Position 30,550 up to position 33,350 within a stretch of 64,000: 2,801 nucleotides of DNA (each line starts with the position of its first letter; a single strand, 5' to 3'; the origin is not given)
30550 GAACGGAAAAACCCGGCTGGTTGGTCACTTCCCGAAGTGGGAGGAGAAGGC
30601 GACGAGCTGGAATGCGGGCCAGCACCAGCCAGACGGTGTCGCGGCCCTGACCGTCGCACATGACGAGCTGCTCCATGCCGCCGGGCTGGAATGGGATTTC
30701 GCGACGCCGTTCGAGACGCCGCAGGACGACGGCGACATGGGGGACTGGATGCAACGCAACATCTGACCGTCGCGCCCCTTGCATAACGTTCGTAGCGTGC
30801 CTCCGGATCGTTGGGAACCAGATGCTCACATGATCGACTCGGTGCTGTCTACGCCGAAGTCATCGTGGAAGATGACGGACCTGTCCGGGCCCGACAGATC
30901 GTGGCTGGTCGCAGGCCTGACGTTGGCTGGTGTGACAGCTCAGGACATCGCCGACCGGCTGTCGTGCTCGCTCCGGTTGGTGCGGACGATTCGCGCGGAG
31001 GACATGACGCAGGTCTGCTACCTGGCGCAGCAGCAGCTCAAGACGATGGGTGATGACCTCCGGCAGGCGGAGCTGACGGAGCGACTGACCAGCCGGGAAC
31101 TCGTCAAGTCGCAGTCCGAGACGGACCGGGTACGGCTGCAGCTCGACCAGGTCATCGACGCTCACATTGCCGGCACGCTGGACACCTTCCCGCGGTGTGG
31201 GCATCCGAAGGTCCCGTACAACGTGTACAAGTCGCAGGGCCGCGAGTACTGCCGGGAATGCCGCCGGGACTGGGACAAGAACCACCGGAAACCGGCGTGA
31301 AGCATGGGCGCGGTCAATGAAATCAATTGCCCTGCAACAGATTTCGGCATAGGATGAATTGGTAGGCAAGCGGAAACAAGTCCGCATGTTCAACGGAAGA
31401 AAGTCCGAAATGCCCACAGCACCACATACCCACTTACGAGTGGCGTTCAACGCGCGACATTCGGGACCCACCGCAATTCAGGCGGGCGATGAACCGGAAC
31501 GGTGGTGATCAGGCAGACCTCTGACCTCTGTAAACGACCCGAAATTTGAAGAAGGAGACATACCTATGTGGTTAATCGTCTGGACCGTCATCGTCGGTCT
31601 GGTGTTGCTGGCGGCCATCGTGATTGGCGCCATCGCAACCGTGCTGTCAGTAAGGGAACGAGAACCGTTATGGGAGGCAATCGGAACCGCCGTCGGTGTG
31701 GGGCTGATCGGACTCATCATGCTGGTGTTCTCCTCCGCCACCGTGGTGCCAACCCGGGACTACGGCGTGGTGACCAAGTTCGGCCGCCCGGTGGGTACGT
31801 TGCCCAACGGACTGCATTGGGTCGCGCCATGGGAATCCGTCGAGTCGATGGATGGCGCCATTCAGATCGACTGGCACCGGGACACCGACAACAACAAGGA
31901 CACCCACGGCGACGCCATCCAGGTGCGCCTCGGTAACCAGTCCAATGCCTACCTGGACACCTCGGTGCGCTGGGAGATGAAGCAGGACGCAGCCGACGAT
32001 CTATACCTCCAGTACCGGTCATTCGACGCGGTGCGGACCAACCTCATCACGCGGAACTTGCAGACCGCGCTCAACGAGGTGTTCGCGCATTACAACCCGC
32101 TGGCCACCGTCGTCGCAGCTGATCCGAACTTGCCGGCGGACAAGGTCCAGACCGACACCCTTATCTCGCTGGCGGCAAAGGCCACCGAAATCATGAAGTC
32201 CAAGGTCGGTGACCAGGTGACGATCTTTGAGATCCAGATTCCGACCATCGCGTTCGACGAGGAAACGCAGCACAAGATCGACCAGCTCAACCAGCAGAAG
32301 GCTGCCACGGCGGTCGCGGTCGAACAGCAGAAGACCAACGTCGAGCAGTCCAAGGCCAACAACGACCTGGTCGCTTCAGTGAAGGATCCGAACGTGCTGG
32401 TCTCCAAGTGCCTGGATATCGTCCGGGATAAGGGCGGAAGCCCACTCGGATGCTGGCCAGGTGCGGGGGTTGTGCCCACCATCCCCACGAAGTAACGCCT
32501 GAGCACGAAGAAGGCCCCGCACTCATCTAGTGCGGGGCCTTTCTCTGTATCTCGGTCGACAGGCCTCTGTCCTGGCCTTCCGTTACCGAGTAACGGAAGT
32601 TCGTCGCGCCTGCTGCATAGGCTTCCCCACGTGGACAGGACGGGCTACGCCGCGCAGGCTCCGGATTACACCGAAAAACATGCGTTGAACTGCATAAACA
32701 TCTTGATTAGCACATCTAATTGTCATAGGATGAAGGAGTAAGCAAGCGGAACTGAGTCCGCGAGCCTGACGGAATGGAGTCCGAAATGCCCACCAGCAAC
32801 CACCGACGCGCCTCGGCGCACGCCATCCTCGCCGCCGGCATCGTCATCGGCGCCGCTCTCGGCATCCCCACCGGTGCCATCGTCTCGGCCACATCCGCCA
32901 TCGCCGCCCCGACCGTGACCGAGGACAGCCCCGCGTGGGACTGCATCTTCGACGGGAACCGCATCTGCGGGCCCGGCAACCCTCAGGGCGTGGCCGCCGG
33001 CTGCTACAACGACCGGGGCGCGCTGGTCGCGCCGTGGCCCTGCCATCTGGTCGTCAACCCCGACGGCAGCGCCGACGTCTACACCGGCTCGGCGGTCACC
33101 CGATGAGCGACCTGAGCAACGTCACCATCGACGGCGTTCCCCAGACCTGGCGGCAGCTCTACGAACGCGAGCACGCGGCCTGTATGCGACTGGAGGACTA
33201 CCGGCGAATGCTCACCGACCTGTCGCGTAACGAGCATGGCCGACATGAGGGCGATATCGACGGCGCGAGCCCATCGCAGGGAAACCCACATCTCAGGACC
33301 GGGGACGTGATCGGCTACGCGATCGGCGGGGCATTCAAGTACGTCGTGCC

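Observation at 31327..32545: SPFH/band-7 membrane protein as a self-contained transcription unit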

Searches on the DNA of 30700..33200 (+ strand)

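Call 4: search_dna_similar(query=window:30700-33200:+, collection=phages, mode=near, max_rows=20)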
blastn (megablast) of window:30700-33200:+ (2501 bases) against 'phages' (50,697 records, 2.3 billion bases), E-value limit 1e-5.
No match.
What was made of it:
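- Tried and rejected: Megablast of 30700-33200 against phages gave no match (call 4).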

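Call 75: search_rna_families(source=window, start=31250, end=32850, threshold=evalue, max_evalue=1)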
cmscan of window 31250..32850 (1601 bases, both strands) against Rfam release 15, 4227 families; matches with E-value up to 1: 4.
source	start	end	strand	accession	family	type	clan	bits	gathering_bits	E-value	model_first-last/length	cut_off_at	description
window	32485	32546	+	RF00506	Thr_leader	Cis-reg; leader;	-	24.2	55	0.078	1-118/118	no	Threonine operon leader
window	32508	32544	-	RF01791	F6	Gene; sRNA;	-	23.4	46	0.24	1-57/57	no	F6 TB sRNA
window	32506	32593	-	RF00506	Thr_leader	Cis-reg; leader;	-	22.6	55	0.19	1-118/118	no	Threonine operon leader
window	32515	32552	+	RF02401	ClpQY_promoter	Cis-reg;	-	20.3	42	0.13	1-35/57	no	ClpQY promoter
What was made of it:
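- Tried and rejected: Rfam on 31250-32850 gave only sub-threshold matches to the terminator hairpin (call 75).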

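Call 81: search_dna_similar(query=window:31416-31570:+, collection=phages, mode=distant, max_evalue=1, max_rows=10)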
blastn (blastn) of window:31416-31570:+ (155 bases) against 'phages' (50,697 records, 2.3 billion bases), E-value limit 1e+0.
No match.
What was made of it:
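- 31410..31508 (+): 32-codon ORF that starts at the repeat's conserved ATG. It is probably translated but is a fossil, not a conserved gene. It has no homologue (call 81).
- Tried and rejected: No match (call 81).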

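Call 82: search_dna_similar(query=window:32496-32700:+, collection=phages, mode=distant, max_evalue=1, max_rows=10)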
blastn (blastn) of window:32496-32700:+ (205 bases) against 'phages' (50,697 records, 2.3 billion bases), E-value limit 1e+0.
Records with a match: 22; places in all: 24; records where one place covers at least 80% of the query: 0.
Best place of each record, by identity: 90-95% 4; 80-90% 18.
By first word of the organism name: Gordonia 18; Rhodococcus 1; Vibrio 1; Thermobifida 1; Fusobacterium 1.
By host as written in the record: Gordonia rubripertincta NRRL B-16540 12; Gordonia rubripertincta NRRL B-16540 SEA 5; Rhodococcus equi NRRL B-16538 1; Vibrio coralliilyticus strain P1 LMG23696 1; Gordonia terrae NRRL B-16283 1; Thermobifida fusca NTU22 1; Fusobacterium sp. 1.
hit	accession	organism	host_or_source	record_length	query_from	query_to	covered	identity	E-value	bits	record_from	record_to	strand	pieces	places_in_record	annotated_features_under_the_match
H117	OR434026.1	Rhodococcus phage Apiary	Rhodococcus equi NRRL B-16538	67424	5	50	22%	80.4%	5e-2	44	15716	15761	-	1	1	none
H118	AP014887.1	Vibrio phage CKB-S1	Vibrio coralliilyticus strain P1 ...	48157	10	49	20%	82.5%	2e-1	42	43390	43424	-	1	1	hypothetical protein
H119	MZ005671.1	Gordonia phage DumpTruck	Gordonia rubripertincta NRRL B-16540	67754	15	48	17%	91.4%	5e-2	44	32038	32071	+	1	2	none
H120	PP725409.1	Gordonia phage Xenia2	Gordonia rubripertincta NRRL B-16540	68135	15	48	17%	91.4%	5e-2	44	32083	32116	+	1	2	none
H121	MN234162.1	Gordonia phage GretelLyn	Gordonia rubripertincta NRRL B-16540 SEA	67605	15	48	17%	88.6%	7e-1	39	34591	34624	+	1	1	none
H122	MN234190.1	Gordonia phage Gibbin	Gordonia rubripertincta NRRL B-16540 SEA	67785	15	48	17%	88.6%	7e-1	39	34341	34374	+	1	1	none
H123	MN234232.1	Gordonia phage Sadboi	Gordonia rubripertincta NRRL B-16540 SEA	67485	15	48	17%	88.6%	7e-1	39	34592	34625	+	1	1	43: hypothetical protein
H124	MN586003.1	Gordonia phage Yikes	Gordonia rubripertincta NRRL B-16540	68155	15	48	17%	88.6%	7e-1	39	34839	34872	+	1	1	43: hypothetical protein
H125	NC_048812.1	Gordonia phage Gibbin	Gordonia rubripertincta NRRL B-16540 SEA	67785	15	48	17%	88.6%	7e-1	39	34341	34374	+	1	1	none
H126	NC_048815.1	Gordonia phage Sadboi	Gordonia rubripertincta NRRL B-16540 SEA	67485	15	48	17%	88.6%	7e-1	39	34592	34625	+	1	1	43: hypothetical protein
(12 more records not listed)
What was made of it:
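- Tried and rejected: The region after the stop codon matches only generic GC hairpins in other actinophages, at E>=0.05 (call 82).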
